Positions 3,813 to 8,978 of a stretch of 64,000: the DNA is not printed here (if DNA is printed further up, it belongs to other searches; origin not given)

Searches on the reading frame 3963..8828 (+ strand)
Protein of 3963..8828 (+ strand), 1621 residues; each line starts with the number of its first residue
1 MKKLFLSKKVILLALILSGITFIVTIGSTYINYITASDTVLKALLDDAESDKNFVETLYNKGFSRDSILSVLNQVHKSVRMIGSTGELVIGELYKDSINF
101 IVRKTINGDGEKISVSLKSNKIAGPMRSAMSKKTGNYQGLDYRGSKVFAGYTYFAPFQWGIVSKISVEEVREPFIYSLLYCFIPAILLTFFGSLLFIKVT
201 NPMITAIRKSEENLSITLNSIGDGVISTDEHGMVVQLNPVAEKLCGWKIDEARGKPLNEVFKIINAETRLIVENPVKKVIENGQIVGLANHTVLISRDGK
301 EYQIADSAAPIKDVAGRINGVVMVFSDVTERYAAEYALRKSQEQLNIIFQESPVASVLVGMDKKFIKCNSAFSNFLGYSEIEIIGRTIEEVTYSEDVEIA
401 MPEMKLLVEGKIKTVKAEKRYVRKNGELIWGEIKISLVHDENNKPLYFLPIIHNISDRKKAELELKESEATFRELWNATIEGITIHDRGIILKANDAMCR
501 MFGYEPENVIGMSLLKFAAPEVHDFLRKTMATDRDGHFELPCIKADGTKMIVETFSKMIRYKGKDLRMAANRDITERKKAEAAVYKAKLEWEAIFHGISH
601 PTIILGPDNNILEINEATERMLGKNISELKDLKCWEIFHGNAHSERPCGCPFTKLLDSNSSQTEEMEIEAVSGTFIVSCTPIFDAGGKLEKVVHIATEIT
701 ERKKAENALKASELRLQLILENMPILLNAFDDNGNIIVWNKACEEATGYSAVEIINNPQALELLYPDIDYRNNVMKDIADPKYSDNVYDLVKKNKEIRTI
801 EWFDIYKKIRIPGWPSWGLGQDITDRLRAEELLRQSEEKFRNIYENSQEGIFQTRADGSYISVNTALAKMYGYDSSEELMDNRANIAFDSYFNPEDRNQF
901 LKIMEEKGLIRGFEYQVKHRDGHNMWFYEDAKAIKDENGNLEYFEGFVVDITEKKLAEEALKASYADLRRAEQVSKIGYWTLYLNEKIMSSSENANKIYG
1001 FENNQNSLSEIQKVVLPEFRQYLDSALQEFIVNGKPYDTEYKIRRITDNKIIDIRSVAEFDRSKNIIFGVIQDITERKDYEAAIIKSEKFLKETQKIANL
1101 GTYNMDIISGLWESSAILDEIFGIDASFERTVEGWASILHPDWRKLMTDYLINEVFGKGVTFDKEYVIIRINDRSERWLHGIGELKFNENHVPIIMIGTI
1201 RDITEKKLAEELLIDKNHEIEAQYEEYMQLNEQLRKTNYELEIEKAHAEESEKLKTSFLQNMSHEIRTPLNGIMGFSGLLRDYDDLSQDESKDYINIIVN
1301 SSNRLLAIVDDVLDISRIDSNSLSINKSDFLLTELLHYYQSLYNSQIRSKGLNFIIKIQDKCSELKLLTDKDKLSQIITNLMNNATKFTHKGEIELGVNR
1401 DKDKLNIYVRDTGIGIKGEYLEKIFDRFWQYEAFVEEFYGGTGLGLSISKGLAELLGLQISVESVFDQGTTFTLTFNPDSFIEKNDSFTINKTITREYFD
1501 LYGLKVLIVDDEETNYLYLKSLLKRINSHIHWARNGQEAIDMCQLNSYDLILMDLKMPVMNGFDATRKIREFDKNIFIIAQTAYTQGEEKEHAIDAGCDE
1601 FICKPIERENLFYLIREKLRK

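Call 14: search_protein_families(library=pfam, proteins=[window:3963-8828:+], max_evalue=0.001)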
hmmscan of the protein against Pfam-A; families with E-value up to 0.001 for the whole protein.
window:3963-8828:+ (1621 aa): 8 families
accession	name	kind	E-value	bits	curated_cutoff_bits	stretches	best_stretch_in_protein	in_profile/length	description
PF13426.13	PAS_9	-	6.9e-70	232.3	27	5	482-576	3-103/103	PAS domain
PF08447.18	PAS_3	-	5.5e-56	187.3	25.6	4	366-449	2-86/89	PAS fold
PF00989.32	PAS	-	6e-56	187.8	22.6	4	218-328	7-113/113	PAS fold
PF08448.16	PAS_4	-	3.7e-48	162.8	23.1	4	218-332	1-109/110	PAS fold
PF13188.13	PAS_8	-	1.4e-33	114.1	21.8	2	838-890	1-53/65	PAS domain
PF00072.30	Response_reg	-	5.1e-26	91.4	30.2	1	1506-1614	1-109/111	Response regulator receiver domain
PF02518.31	HATPase_c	-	3e-24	86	26.4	1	1370-1477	2-108/111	Histidine kinase-, DNA gyrase B-, and HSP90-like ATPase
PF00512.31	HisKA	-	4.4e-21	75.1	26.9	1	1255-1320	2-65/66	His Kinase A (phospho-acceptor) domain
